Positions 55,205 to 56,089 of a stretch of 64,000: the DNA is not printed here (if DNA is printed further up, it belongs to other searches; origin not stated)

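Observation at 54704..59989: ECF sigma factor followed directly by PspA/IM30 (no recognisable anti-sigma) and an envelope hydrolase trio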

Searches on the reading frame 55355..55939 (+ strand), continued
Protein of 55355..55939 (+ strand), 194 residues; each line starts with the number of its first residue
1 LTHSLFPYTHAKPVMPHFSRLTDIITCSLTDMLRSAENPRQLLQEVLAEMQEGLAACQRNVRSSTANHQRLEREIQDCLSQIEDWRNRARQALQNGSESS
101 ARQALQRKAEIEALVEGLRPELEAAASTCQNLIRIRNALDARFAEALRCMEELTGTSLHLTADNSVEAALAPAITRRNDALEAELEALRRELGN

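Call 45: search_solved_structures(query=A1, max_evalue=0.01, show_alignments=3)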
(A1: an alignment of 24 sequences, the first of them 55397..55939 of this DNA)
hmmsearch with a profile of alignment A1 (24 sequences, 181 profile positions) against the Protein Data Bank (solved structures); distinct sequences matched with E-value up to 0.01: 16.
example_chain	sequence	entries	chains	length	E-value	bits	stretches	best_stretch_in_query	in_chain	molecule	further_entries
6zvr_B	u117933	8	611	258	2.7e-20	76.1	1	1-152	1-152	Vipp1 | Phage shock protein A, PspA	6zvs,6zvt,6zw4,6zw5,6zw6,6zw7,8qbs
9eom_A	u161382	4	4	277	1.6e-19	73.6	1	1-166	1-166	Membrane-associated protein Vipp1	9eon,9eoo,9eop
8qfv_0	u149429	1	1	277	1.6e-19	73.6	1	1-154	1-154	Protein sll0617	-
8qbw_A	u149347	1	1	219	6e-19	71.7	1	1-151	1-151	Phage shock protein A, PspA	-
8qbr_A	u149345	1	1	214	7.1e-19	71.5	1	1-152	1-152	Membrane-associated protein Vipp1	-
8qbv_A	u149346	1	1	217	7.3e-19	71.4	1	1-152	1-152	Membrane-associated protein Vipp1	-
7o3w_D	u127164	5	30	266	7.8e-19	71.3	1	4-154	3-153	Protein sll0617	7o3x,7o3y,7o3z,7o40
4whe_A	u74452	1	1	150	2.1e-18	70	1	1-142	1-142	Phage shock protein A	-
8qhv_0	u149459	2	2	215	2.8e-18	69.5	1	4-154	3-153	Membrane-associated protein Vipp1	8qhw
8qhx_D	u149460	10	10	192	2.3e-12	50.3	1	24-155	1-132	Membrane-associated protein Vipp1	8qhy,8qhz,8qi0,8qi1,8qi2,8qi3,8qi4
7abk_A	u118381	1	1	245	1.9e-05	27.8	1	1-116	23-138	Chloroplast membrane-associated 30 kD protein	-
8akq_0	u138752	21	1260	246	1.9e-05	27.8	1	1-116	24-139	Chloroplast membrane-associated 30 kD protein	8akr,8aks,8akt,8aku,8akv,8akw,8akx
9hzm_A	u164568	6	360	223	0.00092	22.2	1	17-117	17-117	Chloroplast membrane-associated 30 kD protein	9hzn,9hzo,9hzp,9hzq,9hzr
5fd7_A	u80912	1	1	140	0.0049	19.9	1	57-152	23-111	Vacuolar-sorting protein SNF7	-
5fd9_A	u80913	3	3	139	0.005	19.8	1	57-151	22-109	Vacuolar-sorting protein SNF7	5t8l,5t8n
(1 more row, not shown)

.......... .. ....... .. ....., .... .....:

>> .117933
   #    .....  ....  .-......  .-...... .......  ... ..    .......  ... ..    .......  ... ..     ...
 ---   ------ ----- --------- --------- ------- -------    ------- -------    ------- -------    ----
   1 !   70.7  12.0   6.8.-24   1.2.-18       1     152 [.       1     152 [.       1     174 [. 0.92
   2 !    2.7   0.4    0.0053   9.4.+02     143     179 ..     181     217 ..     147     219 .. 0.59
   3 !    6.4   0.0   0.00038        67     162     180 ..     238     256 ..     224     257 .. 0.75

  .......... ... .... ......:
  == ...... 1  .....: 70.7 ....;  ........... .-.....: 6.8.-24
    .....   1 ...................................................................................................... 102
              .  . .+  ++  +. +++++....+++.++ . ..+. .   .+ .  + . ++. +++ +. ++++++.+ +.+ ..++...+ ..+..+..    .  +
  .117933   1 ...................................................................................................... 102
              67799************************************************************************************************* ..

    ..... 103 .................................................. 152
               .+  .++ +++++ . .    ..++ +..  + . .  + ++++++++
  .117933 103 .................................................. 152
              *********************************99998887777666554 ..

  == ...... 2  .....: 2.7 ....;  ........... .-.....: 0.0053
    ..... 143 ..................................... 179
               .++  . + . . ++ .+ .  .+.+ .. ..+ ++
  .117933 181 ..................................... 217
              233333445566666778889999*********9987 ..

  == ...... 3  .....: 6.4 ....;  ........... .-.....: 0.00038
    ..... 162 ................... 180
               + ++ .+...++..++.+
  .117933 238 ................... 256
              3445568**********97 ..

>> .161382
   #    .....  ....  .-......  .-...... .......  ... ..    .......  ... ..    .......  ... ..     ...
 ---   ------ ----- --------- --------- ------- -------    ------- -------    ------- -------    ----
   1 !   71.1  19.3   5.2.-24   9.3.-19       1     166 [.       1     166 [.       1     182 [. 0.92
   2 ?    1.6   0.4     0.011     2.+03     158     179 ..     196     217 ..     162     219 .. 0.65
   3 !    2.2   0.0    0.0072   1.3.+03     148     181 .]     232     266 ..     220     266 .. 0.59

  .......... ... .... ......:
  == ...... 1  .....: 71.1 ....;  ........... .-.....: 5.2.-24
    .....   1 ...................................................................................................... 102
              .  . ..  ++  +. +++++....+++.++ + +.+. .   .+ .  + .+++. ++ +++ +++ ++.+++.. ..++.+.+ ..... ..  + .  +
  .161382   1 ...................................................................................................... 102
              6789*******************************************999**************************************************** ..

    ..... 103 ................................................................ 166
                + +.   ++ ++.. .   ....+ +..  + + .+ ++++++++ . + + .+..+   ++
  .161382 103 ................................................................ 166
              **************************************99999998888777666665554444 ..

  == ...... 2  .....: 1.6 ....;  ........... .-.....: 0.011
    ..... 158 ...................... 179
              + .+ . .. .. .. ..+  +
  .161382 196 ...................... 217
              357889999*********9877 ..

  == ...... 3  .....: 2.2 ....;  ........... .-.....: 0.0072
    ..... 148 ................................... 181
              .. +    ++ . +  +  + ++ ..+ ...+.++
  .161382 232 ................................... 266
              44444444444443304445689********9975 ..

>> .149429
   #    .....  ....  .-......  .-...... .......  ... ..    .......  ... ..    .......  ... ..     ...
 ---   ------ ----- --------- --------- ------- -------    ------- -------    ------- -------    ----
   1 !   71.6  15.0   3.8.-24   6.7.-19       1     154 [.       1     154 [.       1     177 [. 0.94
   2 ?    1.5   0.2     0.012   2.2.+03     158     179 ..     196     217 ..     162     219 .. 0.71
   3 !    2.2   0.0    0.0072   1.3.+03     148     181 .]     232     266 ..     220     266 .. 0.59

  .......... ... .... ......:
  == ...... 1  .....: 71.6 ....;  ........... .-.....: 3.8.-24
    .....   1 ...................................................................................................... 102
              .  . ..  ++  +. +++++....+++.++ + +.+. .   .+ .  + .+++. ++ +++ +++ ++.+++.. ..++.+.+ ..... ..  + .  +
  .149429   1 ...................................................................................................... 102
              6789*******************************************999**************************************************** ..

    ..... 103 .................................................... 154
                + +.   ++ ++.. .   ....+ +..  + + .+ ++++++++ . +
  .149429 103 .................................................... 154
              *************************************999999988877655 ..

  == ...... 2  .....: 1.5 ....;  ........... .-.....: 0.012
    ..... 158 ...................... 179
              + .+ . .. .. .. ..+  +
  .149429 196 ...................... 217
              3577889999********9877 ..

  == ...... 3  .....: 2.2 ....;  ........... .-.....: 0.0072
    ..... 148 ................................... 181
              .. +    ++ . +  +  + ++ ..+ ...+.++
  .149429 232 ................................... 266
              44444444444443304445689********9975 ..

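Call 57: predict_structure(alignment_id=A1)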
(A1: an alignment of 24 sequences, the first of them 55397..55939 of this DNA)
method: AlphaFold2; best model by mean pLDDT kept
length: 180 residues; sequences in the alignment: 24
mean_pLDDT: 83.4   pTM: 0.63
mean pLDDT of the five models: 83.4, 80.8, 80.2, 79.1, 76.4
residues with pLDDT >= 90: 77; 70-90: 67; 50-70: 20; < 50: 16
segments of 3 or more residues with pLDDT < 50: 1-4, 149-160
pLDDT, mean of each block of 10 residues (from residue 1): 59 78 88 89 91 96 98 98 97 98 97 92 89 87 60 47 64 74
secondary structure, 60 per line:
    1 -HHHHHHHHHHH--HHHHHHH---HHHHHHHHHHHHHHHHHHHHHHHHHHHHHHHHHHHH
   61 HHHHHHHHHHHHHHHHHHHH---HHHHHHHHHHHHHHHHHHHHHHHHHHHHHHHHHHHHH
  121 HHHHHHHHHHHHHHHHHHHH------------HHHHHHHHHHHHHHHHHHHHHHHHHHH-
elements in order: H2-12 H15-21 H25-80 H84-140 H153-179

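Call 62: fold_search(model_id=the predicted structure, library=pdb)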
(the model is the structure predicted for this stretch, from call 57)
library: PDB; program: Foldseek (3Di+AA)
matches with E <= 10: 587; with E <= 0.001: 13
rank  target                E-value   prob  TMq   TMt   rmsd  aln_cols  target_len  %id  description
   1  9eom                  8.1e-05  1.00  0.61  0.51  27.4       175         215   27  250A Vipp1 dL10Ala helical tubes in the presence of EPL (released 2024-10-16)
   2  8qbr                  8.5e-05  1.00  0.54  0.46  26.4       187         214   24  Cryo-EM structure of Vipp1 helical filament with lattice 1 (Vipp1_L1) (released 2024-09-18)
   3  8qbs                  9.5e-05  1.00  0.60  0.54  27.1       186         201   25  Cryo-EM structure of Vipp1-F197K/L200K helical filament with lattice 1 (Vipp1-F197K/L200K_L1) (released 2024-09-11)
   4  7o3w_A                1.0e-04  1.00  0.64  0.54  33.6       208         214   24  Structural basis for VIPP1 oligomerization and maintenance of thylakoid membrane integrity (released 2021-06-30)
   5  4whe                  1.1e-04  1.00  0.69  0.89   2.1       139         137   23  Crystal structure of E. coli phage shock protein A (PspA 1-144) (released 2015-09-02)
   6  6zvr_CB               1.1e-04  1.00  0.59  0.50  30.4       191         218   26  C11 symmetry: Bacterial Vipp1 and PspA are members of the ancient ESCRT-III membrane-remodeling superfamily. (released 2021-08-04)
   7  8qbw                  1.1e-04  1.00  0.58  0.48  29.2       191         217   25  Cryo-EM structure of Vipp1-deltaH6_aa1-219 helical filament with lattice 3 (Vipp1-deltaH6_L3) (released 2024-09-11)
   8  7o3x_A                2.2e-04  1.00  0.63  0.54  33.3       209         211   24  Structural basis for VIPP1 oligomerization and maintenance of thylakoid membrane integrity (released 2021-06-30)
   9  7o3x_B                2.3e-04  1.00  0.61  0.52  27.7       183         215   26  Structural basis for VIPP1 oligomerization and maintenance of thylakoid membrane integrity (released 2021-06-30)
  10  6zvr_A                2.3e-04  1.00  0.59  0.49  29.5       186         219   26  C11 symmetry: Bacterial Vipp1 and PspA are members of the ancient ESCRT-III membrane-remodeling superfamily. (released 2021-08-04)
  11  6zvr_DB               5.2e-04  1.00  0.57  0.65  17.9       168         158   27  C11 symmetry: Bacterial Vipp1 and PspA are members of the ancient ESCRT-III membrane-remodeling superfamily. (released 2021-08-04)
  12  8qfv                  7.2e-04  1.00  0.60  0.51  27.9       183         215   26  305A Vipp1 helical tubes in the presence of EPL (released 2024-09-11)
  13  6zvs_A                9.9e-04  1.00  0.59  0.78  17.9       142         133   26  C12 symmetry: Bacterial Vipp1 and PspA are members of the ancient ESCRT-III membrane-remodeling superfamily. (released 2021-08-04)
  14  8qhx                  3.0e-03  1.00  0.59  0.55  31.5       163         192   25  280A Vipp1 H1-6 helical tubes in the presence of EPL (released 2024-09-18)
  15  7abk                  1.3e-02  1.00  0.45  0.42  28.4       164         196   25  Helical structure of PspA (released 2021-08-04)
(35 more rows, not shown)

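Call 78: search_protein_representatives(alignment_id=A1)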
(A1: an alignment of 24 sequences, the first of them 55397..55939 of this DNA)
Query: 24 sequences, 181 profile positions. Proteins with E-value up to 0.001 (for the whole library): 2808; up to 1e-10: 595; up to 1e-30: 52. The best 150 are listed.
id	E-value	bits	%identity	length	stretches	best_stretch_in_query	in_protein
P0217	3.9e-86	303.8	-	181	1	1-180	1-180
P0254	2.7e-57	209.8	-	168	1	1-125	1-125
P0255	1.1e-56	207.8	-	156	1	1-135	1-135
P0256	3.1e-54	199.8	-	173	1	1-180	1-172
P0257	2.8e-53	196.7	-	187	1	1-117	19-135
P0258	9.9e-51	188.4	-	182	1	1-180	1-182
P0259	1.1e-50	188.2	-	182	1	1-181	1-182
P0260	5.3e-49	182.8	-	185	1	1-180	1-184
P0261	5.9e-49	182.6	-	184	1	1-180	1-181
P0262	4.8e-46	173.1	-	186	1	1-180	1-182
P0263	6.8e-46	172.6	-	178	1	1-180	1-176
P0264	9.9e-46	172.1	-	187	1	1-180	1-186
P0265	3.4e-44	167.1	-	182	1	1-181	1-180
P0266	6.3e-44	166.2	-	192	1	1-179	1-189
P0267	8.6e-44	165.8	-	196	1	1-181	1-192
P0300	3.3e-31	124.8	-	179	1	1-180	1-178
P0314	2.8e-27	111.9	-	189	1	1-180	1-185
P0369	1.5e-17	80.3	-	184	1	1-180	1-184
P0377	4.1e-17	78.8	-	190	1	1-180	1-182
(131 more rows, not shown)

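Call 79: find_encoding_contigs(protein=P0300, flank=4000, max_places=2)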
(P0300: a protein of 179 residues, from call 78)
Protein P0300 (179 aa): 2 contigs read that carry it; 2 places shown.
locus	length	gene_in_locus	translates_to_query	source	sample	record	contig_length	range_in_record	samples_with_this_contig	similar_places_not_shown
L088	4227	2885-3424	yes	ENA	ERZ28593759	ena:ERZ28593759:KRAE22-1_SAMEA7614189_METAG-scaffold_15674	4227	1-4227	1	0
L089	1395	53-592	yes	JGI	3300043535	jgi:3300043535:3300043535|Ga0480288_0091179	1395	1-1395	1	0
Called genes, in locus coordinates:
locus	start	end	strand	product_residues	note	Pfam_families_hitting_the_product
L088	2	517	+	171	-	?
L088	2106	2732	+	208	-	PF07638:Sigma70_ECF (weak), PF04542:Sigma70_r2, PF08281:Sigma70_r4_2, PF04545:Sigma70_r4 (weak)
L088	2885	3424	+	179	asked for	PF04012:PspA_IM30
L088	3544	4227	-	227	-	?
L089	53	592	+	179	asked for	PF04012:PspA_IM30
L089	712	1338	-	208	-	-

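Call 80: find_encoding_contigs(protein=P0314, flank=4000, max_places=2)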
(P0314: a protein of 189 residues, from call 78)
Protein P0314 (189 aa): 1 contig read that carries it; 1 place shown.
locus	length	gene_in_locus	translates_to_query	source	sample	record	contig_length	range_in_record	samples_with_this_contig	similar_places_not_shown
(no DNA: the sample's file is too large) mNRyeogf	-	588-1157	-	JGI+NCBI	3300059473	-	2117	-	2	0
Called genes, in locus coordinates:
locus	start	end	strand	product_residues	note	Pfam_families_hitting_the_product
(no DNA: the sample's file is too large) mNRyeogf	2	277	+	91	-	PF08281:Sigma70_r4_2, PF04545:Sigma70_r4 (weak)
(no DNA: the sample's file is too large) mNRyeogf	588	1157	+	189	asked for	PF04012:PspA_IM30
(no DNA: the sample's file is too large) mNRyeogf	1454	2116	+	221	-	?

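Call 81: find_encoding_contigs(protein=P0369, flank=4000, max_places=2)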
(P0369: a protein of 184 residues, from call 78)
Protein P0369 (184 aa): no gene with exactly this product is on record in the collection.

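Call 82: find_encoding_contigs(protein=P0377, flank=4000, max_places=2)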
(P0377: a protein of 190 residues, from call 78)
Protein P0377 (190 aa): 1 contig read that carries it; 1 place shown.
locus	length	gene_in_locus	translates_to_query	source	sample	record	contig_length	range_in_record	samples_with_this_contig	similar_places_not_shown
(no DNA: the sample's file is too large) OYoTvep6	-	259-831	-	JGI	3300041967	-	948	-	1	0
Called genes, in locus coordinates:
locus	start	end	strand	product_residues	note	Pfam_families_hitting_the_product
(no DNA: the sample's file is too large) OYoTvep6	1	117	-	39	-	?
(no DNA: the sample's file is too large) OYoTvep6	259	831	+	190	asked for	PF04012:PspA_IM30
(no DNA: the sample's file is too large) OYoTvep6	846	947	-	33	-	?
